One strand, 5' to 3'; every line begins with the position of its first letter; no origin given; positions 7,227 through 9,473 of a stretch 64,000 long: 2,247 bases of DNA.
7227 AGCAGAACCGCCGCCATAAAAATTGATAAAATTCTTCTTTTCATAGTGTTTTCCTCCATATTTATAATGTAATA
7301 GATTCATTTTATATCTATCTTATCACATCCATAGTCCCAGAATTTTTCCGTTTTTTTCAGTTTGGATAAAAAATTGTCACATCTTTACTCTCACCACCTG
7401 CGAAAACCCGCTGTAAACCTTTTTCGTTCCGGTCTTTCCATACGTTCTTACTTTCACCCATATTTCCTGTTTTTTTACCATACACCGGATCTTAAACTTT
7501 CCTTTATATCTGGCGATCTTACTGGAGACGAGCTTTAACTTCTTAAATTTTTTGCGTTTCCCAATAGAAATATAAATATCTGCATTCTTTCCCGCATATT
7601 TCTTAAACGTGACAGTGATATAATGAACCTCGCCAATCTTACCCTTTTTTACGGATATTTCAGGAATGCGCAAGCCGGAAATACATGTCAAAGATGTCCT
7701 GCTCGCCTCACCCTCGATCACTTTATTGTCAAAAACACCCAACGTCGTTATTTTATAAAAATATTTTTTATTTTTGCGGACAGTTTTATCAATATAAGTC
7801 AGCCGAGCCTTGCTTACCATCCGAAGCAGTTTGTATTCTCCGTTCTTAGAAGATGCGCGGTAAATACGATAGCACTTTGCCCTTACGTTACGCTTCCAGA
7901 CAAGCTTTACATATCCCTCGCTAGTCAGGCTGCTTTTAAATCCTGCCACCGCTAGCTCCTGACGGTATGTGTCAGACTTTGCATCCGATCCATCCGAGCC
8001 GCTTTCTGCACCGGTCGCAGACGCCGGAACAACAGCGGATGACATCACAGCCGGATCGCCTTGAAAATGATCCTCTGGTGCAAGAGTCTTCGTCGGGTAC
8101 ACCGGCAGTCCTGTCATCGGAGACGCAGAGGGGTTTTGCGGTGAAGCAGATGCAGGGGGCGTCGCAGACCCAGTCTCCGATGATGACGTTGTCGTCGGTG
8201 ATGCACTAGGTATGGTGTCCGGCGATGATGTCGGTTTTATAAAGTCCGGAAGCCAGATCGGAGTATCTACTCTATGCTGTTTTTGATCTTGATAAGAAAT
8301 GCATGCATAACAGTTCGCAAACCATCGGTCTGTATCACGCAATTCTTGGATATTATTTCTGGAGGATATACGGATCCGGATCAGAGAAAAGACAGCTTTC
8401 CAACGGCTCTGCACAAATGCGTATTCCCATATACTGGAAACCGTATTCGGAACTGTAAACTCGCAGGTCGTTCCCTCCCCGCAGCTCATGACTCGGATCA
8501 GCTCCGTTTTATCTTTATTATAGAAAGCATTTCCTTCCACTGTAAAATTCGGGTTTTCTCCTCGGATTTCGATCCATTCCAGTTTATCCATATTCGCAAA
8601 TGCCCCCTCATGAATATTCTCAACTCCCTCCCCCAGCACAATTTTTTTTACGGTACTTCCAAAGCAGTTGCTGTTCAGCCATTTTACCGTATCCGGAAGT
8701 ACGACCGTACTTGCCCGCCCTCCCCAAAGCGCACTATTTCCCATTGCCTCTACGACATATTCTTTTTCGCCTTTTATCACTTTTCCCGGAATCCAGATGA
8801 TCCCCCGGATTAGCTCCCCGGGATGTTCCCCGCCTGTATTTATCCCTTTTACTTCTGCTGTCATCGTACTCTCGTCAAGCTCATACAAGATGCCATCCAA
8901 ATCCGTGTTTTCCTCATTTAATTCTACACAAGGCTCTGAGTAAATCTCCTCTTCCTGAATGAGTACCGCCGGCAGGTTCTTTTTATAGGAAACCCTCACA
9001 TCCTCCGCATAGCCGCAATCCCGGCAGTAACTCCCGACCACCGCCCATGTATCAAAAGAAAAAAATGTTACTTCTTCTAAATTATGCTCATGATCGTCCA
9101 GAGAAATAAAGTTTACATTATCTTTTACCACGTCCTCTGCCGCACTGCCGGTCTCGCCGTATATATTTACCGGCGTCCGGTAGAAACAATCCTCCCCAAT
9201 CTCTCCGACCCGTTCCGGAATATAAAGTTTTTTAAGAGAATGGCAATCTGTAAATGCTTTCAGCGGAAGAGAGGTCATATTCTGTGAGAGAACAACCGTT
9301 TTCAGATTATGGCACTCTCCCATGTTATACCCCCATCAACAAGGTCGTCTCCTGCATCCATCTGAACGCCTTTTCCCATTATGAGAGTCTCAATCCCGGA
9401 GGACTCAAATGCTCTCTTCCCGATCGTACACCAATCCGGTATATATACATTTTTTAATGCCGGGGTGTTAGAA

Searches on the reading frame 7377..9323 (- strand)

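Call 6: search_protein_families(library=pfam, proteins=[window:7377-9323:-], max_evalue=0.01)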
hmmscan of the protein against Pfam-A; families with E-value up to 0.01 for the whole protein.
window:7377-9323:- (648 aa): 3 families
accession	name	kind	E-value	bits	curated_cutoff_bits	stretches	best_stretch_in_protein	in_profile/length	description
PF13306.12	LRR_5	-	9e-19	68.1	27.7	2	4-49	11-100/127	BspA type Leucine rich repeat region (6 copies)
PF13855.12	LRR_8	-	0.00019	21.6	27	0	4-35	24-56/61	Leucine rich repeat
PF21910.2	GH85_C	-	0.0066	17.3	27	0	470-528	17-72/95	GH85 endohexosaminidases, C-terminal domain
